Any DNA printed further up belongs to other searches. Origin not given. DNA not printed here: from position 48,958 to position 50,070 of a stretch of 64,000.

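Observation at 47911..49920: Stand-alone AcsE/MtrH-like pterin-binding methyltransferase in an operon with two paralogous 4-TM proteins, one carrying a zinc ribbon and a Pro-rich stalk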

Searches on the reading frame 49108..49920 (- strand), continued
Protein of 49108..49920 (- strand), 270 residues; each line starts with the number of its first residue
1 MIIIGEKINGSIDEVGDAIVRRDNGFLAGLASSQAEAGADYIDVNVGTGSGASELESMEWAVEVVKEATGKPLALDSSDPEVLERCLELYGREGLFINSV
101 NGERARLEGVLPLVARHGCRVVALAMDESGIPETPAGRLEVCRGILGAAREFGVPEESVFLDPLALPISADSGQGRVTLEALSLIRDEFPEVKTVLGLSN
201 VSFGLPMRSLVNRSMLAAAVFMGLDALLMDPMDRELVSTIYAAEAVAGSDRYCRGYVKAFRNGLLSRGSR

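Call 18: find_related_loci(query=window:49108-49920:-, collection=genome_contigs, flank=10000)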
Query window:49108-49920:- (270 aa) in genome_contigs; peptide patterns used: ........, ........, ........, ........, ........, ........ (x = any residue, [..] = any of these).
600 stretches matched a pattern (row limit reached: there are more); 502 encode a relative of the query (tblastn E <= 1e-3); the best 80 are kept; 80 distinct loci.
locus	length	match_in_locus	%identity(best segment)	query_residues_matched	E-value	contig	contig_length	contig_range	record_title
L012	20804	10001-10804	62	1-270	1e-98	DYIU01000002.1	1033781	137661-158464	MAG TPA_asm: Acidimicrobium ferrooxidans isolate FI88_64_18 Afr_mines_FI88_2_length_1033781_cov_7_187706, whole genome s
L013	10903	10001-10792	60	1-265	5e-95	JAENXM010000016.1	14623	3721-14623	MAG: Actinomycetota bacterium isolate 14_8_m_bin1 k141_545363_length_14623_cov_41.4152, whole genome shotgun sequence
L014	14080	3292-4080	49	1-261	2e-82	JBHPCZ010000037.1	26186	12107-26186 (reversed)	Thermodesulfobacteriota bacterium isolate SAG AM-311-M20 NODE_37_length_26186_cov_25.034289, whole genome shotgun sequen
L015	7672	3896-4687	47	1-262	2e-81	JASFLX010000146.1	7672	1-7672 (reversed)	MAG: Desulfobacterales bacterium isolate D0817M20remetaG_Bin_243 D0817M20remetaG_FD_scaffold_2189_c1, whole genome shotg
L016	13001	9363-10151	47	1-261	1e-80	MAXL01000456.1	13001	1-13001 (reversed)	MAG: Desulfobacterales bacterium S5133MH16 k99_670067, whole genome shotgun sequence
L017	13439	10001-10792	48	1-262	2e-80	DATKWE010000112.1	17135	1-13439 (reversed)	MAG TPA_asm: Desulfobacterales bacterium isolate SMAG_U14154 k141_3852408, whole genome shotgun sequence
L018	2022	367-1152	47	1-260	2e-83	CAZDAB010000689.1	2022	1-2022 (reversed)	MAG TPA_asm: uncultured Desulfobacteraceae bacterium isolate binchicken_co89_303 genome assembly, contig: NODE_133214_le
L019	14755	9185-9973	48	1-261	2e-80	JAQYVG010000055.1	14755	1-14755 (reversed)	MAG: Desulfobacterales bacterium isolate SG_975_bin35strict NODE_55_length_14755_cov_6.861221, whole genome shotgun sequ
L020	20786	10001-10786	47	1-260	4e-80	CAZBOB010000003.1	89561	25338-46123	MAG TPA_asm: uncultured Desulfobacteraceae bacterium isolate binchicken_co34_357 genome assembly, contig: NODE_243_lengt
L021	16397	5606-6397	53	1-262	5e-80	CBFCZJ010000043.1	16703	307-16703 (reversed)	MAG TPA_asm: uncultured Desulfobacterales bacterium isolate SRR6194934_metabat2_34 genome assembly, contig: ERZ781394.11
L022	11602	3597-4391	50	1-263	1e-78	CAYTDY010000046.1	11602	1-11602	MAG TPA_asm: uncultured Desulfobacteraceae bacterium isolate binchicken_co34_251 genome assembly, contig: NODE_9630_leng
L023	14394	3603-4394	47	1-262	6e-77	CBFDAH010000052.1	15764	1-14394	MAG TPA_asm: uncultured Syntrophobacterales bacterium isolate SRR26215690_maxbin2_23 genome assembly, contig: ERZ2507347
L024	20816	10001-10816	47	1-270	2e-76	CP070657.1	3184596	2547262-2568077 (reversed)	MAG: Deltaproteobacteria bacterium isolate bin80 chromosome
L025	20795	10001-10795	44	1-267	3e-75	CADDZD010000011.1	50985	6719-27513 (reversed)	Clostridia bacterium isolate 25 genome assembly, contig: NODE_331_length_50985_cov_55.384876, whole genome shotgun seque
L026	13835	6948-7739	48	1-262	3e-74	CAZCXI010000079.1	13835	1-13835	MAG TPA_asm: uncultured Desulfobacterales bacterium isolate SRP214966_co1_404 genome assembly, contig: NODE_6839_length_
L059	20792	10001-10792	42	1-265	1e-67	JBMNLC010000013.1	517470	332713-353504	MAG: Clostridia bacterium isolate SBF912LR0HQ0075 contig_7054, whole genome shotgun sequence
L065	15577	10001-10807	41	1-270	2e-67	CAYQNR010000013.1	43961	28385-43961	MAG TPA_asm: uncultured Desulfobacteraceae bacterium isolate binchicken_co100_362 genome assembly, contig: NODE_1158_len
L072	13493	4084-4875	38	1-265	2e-66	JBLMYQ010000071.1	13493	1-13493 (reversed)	MAG: Deltaproteobacteria bacterium isolate MAG225 PRJNA951521_bin9_renamed_70, whole genome shotgun sequence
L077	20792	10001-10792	42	1-265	1e-65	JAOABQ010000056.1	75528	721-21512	MAG: Clostridia bacterium isolate SKW182 k141_1164565, whole genome shotgun sequence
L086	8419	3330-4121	38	1-265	2e-64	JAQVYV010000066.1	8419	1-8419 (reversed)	MAG: Eubacteriales bacterium isolate STF2_158 NODE_27199_length_8419_cov_6.251327_Sandtown_F2, whole genome shotgun sequ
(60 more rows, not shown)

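Call 21: search_solved_structures(query=window:49108-49920:-, max_evalue=0.001, show_alignments=2)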
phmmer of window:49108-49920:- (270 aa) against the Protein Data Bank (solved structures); distinct sequences matched with E-value up to 0.001: 17.
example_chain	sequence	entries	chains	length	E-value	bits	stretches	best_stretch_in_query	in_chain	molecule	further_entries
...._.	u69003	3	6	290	1.7e-61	211.2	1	1-263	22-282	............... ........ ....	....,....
2e7f_A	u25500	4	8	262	2.6e-48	168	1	1-261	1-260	5-methyltetrahydrofolate corrinoid/iron sulfur protein methyltransferase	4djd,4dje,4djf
2ogy_A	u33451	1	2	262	3.5e-47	164.4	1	1-261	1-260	5-methyltetrahydrofolate corrinoid/iron sulfur protein methyltransferase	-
1f6y_A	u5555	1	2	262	1.2e-46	162.6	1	1-261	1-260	5-METHYLTETRAHYDROFOLATE CORRINOID/IRON SULFUR PROTEIN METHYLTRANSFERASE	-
2yci_X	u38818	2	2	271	2.2e-43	151.9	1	2-262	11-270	5-METHYLTETRAHYDROFOLATE CORRINOID/IRON SULFUR PROTEIN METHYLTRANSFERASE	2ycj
2yck_X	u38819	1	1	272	2.2e-43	151.9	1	2-262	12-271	5-METHYLTETRAHYDROFOLATE CORRINOID/IRON SULFUR PROTEIN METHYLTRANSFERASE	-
5von_A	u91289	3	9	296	8.4e-24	87.7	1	2-231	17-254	5-methyltetrahydrofolate homocysteine S-methyltransferase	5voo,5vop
9cbo_A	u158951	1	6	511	3.4e-23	85.8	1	2-231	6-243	Methionine synthase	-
9cbq_A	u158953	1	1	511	3.4e-23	85.8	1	2-231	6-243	Methionine synthase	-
9cbr_A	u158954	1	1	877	7.9e-23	84.6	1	2-231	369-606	Methionine synthase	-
9cbp_A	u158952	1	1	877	1.1e-22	84.1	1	2-231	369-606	Methionine synthase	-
8ssc_A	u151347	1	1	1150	1.6e-22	83.6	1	2-231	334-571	Methionine synthase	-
1q7m_A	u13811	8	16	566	1.4e-21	80.5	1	2-247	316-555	5-methyltetrahydrofolate S-homocysteine methyltransferase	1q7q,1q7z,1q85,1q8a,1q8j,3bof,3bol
8g3h_A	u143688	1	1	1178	2.2e-21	79.8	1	2-231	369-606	Methionine synthase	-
3k13_A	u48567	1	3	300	4.7e-12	49.3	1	28-240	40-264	5-methyltetrahydrofolate-homocysteine methyltransferase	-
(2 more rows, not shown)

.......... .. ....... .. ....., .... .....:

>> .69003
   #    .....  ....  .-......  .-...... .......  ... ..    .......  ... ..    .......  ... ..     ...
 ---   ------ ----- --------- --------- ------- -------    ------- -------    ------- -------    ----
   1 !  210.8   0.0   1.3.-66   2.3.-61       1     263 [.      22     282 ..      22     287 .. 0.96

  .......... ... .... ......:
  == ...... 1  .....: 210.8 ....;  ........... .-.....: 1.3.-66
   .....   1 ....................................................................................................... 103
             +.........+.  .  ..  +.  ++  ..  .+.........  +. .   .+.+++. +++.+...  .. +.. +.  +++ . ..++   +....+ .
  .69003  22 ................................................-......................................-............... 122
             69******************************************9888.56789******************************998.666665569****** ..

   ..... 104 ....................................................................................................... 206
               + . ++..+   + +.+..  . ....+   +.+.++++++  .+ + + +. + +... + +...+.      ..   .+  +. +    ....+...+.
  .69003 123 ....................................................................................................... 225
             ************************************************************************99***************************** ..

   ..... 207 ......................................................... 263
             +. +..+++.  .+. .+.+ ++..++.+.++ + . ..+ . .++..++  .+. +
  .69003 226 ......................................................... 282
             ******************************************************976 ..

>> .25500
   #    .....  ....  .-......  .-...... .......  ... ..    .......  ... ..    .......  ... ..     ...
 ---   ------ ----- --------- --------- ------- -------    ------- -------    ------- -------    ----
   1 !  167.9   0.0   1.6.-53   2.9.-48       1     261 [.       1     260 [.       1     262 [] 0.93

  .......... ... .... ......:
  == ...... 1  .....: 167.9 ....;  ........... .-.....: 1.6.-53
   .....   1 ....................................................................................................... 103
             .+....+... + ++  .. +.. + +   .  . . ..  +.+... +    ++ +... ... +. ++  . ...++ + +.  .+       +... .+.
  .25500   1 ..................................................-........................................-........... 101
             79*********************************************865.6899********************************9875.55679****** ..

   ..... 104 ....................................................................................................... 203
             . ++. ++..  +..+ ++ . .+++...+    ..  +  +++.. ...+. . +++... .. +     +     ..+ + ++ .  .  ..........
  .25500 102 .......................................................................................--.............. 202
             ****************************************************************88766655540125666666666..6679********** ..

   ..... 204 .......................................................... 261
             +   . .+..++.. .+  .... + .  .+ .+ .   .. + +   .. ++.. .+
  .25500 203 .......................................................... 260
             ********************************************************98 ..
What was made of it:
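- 49108..49920 (-): MT: 270-aa pterin-binding methyl-THF/methylcorrinoid methyltransferase (MT II / AcsE-type TIM barrel). GenBank names it 'dihydropteroate synthase'. PDB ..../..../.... E 1.7e-61; MeTr 2E7F E 2.6e-48 (call 21).
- On MT II of three-component corrinoid methyltransferase systems: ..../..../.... is the top hit at E 1.7e-61 (call 21).
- The best solved relative is the D. hafniense structure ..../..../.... (call 21). Strong match to MeTr structures (E 2.6e-48, call 21). HMMER scores are higher to the O-demethylase MT II than to MeTr (211 against 168 bits, call 21).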

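Call 28: search_protein_families(library=pfam, proteins=[L024:10835-12379:+, L024:13142-14401:+, L014:4271-5851:+, L059:10770-11858:+, L059:11855-13243:+, L059:8367-9677:+, L065:10869-11519:+, L072:4941-6608:+, L077:8318-9985:+, L086:4135-4938:+], max_evalue=0.0001)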
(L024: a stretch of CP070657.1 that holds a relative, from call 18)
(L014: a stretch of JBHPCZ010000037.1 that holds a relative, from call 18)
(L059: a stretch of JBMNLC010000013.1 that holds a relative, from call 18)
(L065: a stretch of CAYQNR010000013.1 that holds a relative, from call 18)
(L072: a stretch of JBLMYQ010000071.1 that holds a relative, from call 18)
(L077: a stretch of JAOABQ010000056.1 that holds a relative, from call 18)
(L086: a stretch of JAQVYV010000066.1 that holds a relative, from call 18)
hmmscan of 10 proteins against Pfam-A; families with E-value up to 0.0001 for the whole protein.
L024:10835-12379:+ (514 aa): 1 family
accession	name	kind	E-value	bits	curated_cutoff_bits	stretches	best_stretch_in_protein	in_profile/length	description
PF06253.16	MTTB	-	8.8e-54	182.8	25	1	12-431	29-419/500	Trimethylamine methyltransferase (MTTB)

L024:13142-14401:+ (419 aa): 2 families
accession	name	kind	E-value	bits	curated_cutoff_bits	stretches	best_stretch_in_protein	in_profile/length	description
PF13649.12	Methyltransf_25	-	2.4e-09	38.2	27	1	92-174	13-92/97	Methyltransferase domain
PF13847.12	Methyltransf_31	-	7.3e-05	22.9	27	0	60-165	5-93/145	Methyltransferase domain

L014:4271-5851:+ (526 aa): 1 family
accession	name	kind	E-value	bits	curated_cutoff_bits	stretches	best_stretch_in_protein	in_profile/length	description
PF06253.16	MTTB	-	1.3e-58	198.7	25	1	27-465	29-434/500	Trimethylamine methyltransferase (MTTB)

L059:10770-11858:+ (362 aa): 7 families
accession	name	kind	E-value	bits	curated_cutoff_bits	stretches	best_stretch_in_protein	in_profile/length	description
PF13450.12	NAD_binding_8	-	3e-09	37.5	21.9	1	35-72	1-38/68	NAD(P)-binding Rossmann-like domain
PF01266.30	DAO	-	2.6e-07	30.9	27.9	1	33-67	2-37/353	FAD dependent oxidoreductase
PF07992.20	Pyr_redox_2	-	7.5e-07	29.3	26.1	0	33-79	3-45/291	Pyridine nucleotide-disulphide oxidoreductase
PF00890.30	FAD_binding_2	-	1.7e-06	27.9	20.4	1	33-68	2-37/414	FAD binding domain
PF01494.25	FAD_binding_3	-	2e-06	27.7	22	1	33-64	4-35/349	FAD binding domain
PF03486.20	HI0933_like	-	2.3e-06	27.7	50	1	33-73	3-43/244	HI0933-like protein Rossmann domain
PF12831.13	FAD_oxidored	-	5.8e-06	26.3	27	1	33-69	2-38/416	FAD dependent oxidoreductase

L059:11855-13243:+ (462 aa): 9 families
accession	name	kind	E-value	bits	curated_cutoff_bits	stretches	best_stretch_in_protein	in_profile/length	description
PF02662.21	FlpD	-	1e-14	55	22.3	1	348-461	3-117/123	Methyl-viologen-reducing hydrogenase, delta subunit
PF00037.32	Fer4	-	2e-08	34.1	21.1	0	276-297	2-23/24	4Fe-4S binding domain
PF14697.11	Fer4_21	-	6.9e-08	33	35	1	275-332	1-59/59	4Fe-4S dicluster domain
PF12838.12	Fer4_7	-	9.1e-08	32.9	27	1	281-329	1-52/52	4Fe-4S dicluster domain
PF25160.1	LdpA_Fe-S-bd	-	1.1e-07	31.9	27.6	1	288-334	9-47/49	LdpA Fe-S cluster-binding domain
PF13187.11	Fer4_9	-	4.8e-07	30.2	27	1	281-330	1-52/52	4Fe-4S dicluster domain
PF12837.12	Fer4_6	-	5.2e-07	29.7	25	1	275-296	2-23/24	4Fe-4S binding domain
PF13484.11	Fer4_16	-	2.3e-06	28.7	30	0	315-336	2-22/66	4Fe-4S double cluster binding domain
PF13237.11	Fer4_10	-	2.6e-05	24.5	25.5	1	277-326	4-53/53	4Fe-4S dicluster domain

L059:8367-9677:+ (436 aa): 1 family
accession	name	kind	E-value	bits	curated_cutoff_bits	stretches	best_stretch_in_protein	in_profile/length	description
PF09587.15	PGA_cap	-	8.2e-79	265.1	27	1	93-348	1-255/255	Bacterial capsule synthesis protein PGA_cap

L065:10869-11519:+ (216 aa): 1 family
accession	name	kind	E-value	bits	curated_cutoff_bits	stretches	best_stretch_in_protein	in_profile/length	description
PF07796.16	DUF1638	-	8.9e-34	117.1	27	1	31-194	2-160/161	Protein of unknown function (DUF1638)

L072:4941-6608:+ (555 aa): 1 family
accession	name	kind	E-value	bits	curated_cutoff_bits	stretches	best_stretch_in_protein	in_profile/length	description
PF00485.24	PRK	-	3.6e-20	73.1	22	1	293-489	2-188/196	Phosphoribulokinase / Uridine kinase family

L077:8318-9985:+ (555 aa): 5 families
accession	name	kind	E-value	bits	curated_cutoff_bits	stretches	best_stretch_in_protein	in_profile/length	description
PF22505.1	RNase_J_b_CASP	-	2.8e-54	182.7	27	1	223-348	1-126/126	Ribonuclease J, beta-CASP domain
PF17770.6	RNase_J_C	-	8.4e-38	129.9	23.8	1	454-555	1-102/102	Ribonuclease J C-terminal domain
PF00753.33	Lactamase_B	-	2.1e-14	54.3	22.7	1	20-166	5-152/196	Metallo-beta-lactamase superfamily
PF07521.17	RMMBL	-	1.9e-11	44.2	21.6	1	360-414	8-61/63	Zn-dependent metallo-hydrolase RNA specificity domain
PF12706.13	Lactamase_B_2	-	4.8e-10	39.8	27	1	59-165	24-144/200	Beta-lactamase superfamily domain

L086:4135-4938:+ (267 aa): 1 family
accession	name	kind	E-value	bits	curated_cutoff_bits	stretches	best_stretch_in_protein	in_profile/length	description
PF02219.23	MTHFR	-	2.3e-12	47.3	24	1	7-186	10-185/287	Methylenetetrahydrofolate reductase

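Call 29: list_cluster_members(proteins=[window:49108-49920:-, window:48632-49111:-, window:47911-48612:-])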
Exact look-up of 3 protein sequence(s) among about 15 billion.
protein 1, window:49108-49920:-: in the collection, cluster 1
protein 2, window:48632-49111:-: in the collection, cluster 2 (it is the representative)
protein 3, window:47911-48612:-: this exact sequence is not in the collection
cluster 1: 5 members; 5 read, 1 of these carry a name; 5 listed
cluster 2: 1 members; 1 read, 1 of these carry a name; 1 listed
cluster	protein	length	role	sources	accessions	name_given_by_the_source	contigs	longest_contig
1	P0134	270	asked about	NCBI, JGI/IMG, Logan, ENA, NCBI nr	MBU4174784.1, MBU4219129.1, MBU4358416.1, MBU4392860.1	MAG: dihydropteroate synthase [Actinobacteria bacterium] | dihydropteroate synthase [Actinomycetota bacterium]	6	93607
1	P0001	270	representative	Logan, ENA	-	-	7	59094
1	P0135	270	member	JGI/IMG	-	-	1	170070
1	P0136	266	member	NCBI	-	-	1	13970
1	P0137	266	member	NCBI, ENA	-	-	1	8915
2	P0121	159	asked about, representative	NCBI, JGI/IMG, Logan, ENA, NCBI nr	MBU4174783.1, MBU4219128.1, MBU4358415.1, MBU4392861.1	MAG: hypothetical protein KKB90_09255 [Actinobacteria bacterium] | hypothetical protein [Actinomycetota bacterium]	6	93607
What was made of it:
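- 49108..49920 (-): GenBank name from call 29.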

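Call 60: find_homologous_proteins(query=L004:3878-4501:-, max_evalue=1e-20)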
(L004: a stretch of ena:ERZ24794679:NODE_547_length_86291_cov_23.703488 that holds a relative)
Query L004:3878-4501:- (207 aa): 7915 proteins with E <= 1e-20 among 8000 candidates; the best 120 are listed.
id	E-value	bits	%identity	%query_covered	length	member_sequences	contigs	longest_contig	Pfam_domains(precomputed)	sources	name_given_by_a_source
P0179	5.4e-126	436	100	100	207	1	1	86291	PF02607.23,PF02310.25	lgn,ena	-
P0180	6.0e-93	328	75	100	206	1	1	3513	PF02607.23,PF02310.25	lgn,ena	-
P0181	7.6e-93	327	75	100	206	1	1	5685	PF02607.23,PF02310.25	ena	-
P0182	1.4e-92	327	75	100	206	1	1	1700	PF02607.23,PF02310.25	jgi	-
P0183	7.0e-92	324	74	100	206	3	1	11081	PF02607.23,PF02310.25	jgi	-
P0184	1.2e-90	320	75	100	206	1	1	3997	PF02607.23,PF02310.25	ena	-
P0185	9.7e-90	317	71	100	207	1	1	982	PF02607.23,PF02310.25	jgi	jgi:5-methyltetrahydrofolate--homocysteine methyltransferase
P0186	1.8e-89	316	73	100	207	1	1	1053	PF02607.23,PF02310.25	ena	-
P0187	4.6e-89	315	74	100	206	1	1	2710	PF02607.23,PF02310.25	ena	-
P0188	4.7e-88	312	72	100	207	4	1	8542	PF02607.23,PF02310.25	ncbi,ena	-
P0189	2.3e-87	310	70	100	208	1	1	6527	PF02607.23,PF02310.25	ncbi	-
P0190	4.2e-87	309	68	98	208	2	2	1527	PF02607.23,PF02310.25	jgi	jgi:5-methyltetrahydrofolate--homocysteine methyltransferase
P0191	1.1e-86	307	69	100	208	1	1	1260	PF02607.23,PF02310.25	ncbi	-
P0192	4.1e-86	305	73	99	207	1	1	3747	PF02607.23,PF02310.25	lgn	-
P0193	4.5e-86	305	68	100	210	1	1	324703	PF02607.23,PF02310.25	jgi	-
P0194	7.1e-86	305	71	100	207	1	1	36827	PF02607.23,PF02310.25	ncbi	ncbi:MAG: corrinoid protein [bacterium]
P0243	2.5e-82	293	67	98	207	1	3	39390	PF02607.23,PF02310.25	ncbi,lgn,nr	ncbi:MAG: corrinoid protein [Actinobacteria bacterium]|nr:corrinoid protein [Actinomycetota bacteriu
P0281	1.5e-80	287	65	99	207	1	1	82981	PF02607.23,PF02310.25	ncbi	ncbi:MAG: corrinoid protein [Actinomycetota bacterium]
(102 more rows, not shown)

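Call 61: list_cluster_members(proteins=[P0243, P0281, P0188, P0189, P0194])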
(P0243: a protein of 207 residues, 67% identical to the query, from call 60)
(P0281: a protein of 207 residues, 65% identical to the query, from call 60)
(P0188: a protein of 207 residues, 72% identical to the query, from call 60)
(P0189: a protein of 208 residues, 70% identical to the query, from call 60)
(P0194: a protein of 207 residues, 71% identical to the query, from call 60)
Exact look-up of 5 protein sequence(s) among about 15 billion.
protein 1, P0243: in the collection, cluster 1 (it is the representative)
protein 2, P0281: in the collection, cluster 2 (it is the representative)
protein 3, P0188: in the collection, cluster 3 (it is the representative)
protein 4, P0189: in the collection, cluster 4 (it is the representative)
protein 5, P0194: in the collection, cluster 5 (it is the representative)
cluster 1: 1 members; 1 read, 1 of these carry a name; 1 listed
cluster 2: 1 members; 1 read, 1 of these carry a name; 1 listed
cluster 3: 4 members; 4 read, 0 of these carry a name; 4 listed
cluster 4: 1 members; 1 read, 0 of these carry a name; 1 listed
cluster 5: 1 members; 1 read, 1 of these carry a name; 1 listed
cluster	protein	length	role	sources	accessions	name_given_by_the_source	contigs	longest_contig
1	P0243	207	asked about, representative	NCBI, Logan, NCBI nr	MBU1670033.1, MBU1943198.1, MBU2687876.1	MAG: corrinoid protein [Actinobacteria bacterium] | corrinoid protein [Actinomycetota bacterium]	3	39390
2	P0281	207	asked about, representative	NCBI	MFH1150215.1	MAG: corrinoid protein [Actinomycetota bacterium]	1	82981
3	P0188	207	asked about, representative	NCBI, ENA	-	-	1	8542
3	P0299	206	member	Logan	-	-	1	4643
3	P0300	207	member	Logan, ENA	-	-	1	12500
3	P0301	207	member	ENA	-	-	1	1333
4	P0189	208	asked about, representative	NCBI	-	-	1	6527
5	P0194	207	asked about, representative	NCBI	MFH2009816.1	MAG: corrinoid protein [bacterium]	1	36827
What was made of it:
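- The attempt through the protein search and accession numbers was inconclusive (calls 60, 61).
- Tried and rejected: Showing a corrinoid protein in the same MAG by searching with the L004 CoP and comparing GenBank accession ranges: the hits came from other MAGs, so this was inconclusive (calls 60, 61).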
